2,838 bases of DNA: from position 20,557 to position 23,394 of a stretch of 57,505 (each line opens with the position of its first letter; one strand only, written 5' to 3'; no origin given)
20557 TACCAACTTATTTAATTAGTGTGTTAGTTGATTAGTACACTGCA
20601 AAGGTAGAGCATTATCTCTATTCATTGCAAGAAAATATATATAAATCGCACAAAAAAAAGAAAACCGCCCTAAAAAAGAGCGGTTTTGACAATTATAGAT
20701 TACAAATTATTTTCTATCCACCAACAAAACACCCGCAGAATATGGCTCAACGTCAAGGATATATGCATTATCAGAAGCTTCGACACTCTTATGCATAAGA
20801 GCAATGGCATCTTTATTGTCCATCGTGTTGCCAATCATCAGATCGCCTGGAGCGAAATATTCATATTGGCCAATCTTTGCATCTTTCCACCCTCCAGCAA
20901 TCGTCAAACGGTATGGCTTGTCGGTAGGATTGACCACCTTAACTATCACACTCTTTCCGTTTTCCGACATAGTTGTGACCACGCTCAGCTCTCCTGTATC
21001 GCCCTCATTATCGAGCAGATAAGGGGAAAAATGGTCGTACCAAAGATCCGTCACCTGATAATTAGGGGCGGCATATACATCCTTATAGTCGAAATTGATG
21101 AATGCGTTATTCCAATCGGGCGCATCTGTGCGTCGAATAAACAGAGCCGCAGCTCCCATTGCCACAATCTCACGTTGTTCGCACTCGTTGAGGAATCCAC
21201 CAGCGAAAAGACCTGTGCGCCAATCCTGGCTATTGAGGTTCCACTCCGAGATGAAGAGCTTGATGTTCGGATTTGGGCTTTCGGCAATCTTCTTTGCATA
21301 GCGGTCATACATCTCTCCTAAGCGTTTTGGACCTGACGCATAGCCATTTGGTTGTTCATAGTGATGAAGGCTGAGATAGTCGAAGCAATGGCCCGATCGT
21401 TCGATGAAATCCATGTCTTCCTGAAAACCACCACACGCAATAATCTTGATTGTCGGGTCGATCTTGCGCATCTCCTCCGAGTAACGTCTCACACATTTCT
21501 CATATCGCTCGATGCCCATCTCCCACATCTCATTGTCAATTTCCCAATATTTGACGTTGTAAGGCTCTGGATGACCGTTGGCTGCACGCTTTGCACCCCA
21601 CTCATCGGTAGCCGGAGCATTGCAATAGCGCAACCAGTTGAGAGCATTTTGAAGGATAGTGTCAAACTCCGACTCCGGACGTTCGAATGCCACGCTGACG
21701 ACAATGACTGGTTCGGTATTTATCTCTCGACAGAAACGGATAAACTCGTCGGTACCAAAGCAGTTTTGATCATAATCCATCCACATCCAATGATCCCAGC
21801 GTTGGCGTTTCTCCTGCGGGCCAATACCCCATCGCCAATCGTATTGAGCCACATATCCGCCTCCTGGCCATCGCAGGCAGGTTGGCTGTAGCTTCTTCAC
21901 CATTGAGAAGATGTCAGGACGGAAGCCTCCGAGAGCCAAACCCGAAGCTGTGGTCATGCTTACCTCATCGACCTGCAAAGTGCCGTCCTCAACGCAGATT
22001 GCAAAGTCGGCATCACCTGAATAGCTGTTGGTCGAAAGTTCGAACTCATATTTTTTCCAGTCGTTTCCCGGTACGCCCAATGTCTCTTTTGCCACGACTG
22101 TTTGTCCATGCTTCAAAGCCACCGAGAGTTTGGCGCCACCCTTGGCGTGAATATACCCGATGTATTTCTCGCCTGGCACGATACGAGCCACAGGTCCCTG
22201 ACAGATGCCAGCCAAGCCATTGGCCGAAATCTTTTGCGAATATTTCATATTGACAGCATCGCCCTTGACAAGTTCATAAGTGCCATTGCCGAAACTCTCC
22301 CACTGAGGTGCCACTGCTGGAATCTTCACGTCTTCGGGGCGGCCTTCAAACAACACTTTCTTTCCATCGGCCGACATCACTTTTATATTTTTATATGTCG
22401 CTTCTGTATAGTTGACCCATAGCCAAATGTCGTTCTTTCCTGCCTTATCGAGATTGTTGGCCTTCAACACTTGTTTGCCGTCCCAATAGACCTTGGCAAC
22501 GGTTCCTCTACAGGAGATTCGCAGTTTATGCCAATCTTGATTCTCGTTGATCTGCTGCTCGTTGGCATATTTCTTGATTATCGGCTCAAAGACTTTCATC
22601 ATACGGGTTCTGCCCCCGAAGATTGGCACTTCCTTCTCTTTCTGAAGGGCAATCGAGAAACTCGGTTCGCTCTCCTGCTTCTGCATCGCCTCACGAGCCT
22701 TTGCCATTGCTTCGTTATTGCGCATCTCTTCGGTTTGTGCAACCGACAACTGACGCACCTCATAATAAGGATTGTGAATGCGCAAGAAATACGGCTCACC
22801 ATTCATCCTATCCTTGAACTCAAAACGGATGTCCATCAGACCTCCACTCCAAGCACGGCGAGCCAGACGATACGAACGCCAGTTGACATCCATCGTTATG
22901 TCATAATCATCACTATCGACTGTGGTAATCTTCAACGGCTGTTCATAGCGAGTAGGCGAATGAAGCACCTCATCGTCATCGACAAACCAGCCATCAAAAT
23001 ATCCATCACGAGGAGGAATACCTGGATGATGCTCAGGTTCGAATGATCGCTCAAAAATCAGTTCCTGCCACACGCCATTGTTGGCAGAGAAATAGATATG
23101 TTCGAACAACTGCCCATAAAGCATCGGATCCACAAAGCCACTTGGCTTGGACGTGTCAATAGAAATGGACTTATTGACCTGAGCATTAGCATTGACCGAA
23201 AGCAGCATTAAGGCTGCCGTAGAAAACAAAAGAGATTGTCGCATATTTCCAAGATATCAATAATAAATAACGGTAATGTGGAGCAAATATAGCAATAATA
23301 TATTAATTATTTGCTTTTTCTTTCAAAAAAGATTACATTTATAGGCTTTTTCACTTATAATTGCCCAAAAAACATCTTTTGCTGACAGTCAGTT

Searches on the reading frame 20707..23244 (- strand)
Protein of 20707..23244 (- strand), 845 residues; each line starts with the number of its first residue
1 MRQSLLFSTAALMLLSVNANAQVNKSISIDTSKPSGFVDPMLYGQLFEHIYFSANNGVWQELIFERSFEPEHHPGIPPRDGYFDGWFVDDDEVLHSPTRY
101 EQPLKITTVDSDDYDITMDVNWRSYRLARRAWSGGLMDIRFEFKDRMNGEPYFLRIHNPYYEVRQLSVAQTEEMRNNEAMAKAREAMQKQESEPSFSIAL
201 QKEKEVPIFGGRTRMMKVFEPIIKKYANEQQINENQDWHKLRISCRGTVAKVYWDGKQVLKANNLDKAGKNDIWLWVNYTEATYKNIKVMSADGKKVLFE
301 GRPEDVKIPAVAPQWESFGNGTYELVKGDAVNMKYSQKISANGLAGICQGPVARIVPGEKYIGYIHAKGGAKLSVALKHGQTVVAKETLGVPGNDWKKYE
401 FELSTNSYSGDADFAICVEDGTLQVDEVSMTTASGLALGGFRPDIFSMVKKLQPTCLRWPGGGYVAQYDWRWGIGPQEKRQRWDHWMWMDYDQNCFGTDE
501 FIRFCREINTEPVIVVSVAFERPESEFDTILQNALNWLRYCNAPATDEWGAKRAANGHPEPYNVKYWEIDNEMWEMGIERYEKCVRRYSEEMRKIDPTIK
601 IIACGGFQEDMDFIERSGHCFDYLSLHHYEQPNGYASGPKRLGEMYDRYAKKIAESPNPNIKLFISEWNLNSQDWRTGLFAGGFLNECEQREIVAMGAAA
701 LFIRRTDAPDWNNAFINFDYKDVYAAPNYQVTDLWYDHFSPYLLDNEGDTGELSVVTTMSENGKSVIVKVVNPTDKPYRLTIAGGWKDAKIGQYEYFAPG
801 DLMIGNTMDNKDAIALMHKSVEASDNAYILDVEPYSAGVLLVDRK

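Call 14: search_protein_families(library=pfam, proteins=[window:20707-23244:-])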
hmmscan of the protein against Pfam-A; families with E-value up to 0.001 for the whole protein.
window:20707-23244:- (845 aa): 2 families
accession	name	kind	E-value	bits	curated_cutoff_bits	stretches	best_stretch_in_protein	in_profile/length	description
PF22848.2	ASD1_dom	-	2.7e-13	50.5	22.2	1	456-650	10-229/239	Alpha-L-arabinofuranosidase 1 domain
PF06439.18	3keto-disac_hyd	-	0.00015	22.3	26.8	1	226-289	115-186/187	3-keto-disaccharide hydrolase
